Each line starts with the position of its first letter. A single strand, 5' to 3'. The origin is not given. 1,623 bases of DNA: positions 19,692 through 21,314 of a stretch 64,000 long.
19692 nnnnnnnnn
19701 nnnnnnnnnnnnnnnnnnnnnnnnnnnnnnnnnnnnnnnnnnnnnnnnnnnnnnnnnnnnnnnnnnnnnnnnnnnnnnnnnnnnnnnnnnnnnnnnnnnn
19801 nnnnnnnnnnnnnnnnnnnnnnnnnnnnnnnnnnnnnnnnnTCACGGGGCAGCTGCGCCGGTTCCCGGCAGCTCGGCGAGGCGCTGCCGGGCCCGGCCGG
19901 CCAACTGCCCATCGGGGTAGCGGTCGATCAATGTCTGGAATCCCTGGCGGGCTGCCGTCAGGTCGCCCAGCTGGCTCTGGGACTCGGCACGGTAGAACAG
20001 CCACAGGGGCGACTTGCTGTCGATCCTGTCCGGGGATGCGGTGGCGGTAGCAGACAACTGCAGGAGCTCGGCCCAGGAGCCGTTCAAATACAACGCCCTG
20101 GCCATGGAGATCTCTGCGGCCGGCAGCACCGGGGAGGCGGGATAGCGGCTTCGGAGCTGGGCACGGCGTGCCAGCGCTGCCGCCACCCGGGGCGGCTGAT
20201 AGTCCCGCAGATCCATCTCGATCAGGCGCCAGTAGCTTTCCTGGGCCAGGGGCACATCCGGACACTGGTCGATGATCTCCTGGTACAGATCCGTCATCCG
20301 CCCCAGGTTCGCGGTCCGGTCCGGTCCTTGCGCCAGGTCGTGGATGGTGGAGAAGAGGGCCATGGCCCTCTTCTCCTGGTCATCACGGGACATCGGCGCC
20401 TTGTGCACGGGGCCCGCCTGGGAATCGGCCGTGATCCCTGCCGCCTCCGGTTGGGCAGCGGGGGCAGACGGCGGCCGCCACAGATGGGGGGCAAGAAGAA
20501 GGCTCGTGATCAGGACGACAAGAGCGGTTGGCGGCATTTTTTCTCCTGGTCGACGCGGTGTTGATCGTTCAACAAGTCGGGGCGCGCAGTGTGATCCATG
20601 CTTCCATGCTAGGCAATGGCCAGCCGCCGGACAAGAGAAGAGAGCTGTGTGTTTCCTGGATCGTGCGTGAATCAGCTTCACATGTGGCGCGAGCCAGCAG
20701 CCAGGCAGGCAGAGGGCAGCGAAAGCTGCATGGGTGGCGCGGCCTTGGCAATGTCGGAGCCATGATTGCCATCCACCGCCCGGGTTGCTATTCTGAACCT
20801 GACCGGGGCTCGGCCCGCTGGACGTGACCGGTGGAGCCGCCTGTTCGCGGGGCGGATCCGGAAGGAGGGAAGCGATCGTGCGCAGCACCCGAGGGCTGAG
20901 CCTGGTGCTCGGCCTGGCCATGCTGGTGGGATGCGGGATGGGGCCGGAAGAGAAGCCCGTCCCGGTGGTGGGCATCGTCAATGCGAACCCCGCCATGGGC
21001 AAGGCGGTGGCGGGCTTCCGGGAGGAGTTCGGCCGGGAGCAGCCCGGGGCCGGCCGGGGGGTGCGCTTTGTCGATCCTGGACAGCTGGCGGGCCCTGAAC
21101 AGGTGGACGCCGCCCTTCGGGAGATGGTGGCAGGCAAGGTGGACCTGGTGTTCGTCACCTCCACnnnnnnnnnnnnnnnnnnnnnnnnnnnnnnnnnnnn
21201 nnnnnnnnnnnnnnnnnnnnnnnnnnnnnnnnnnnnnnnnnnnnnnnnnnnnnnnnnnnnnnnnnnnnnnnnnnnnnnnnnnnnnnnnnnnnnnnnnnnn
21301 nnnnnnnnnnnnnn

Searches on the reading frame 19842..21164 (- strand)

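Call 56: search_protein_families(library=pfam, proteins=[window:19842-21164:-], max_evalue=0.001)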
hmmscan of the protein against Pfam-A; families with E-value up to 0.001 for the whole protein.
window:19842-21164:- (440 aa): 3 families
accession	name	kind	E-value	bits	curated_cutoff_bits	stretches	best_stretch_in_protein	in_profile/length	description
PF13174.12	TPR_6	-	4.4e-06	27.4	26.3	1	389-418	3-32/33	Tetratricopeptide repeat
PF13371.12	TPR_9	-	0.00049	20.5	35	1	381-430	24-73/73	Tetratricopeptide repeat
PF13525.12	YfiO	-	0.00075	19.8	25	0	336-432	30-136/203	Outer membrane lipoprotein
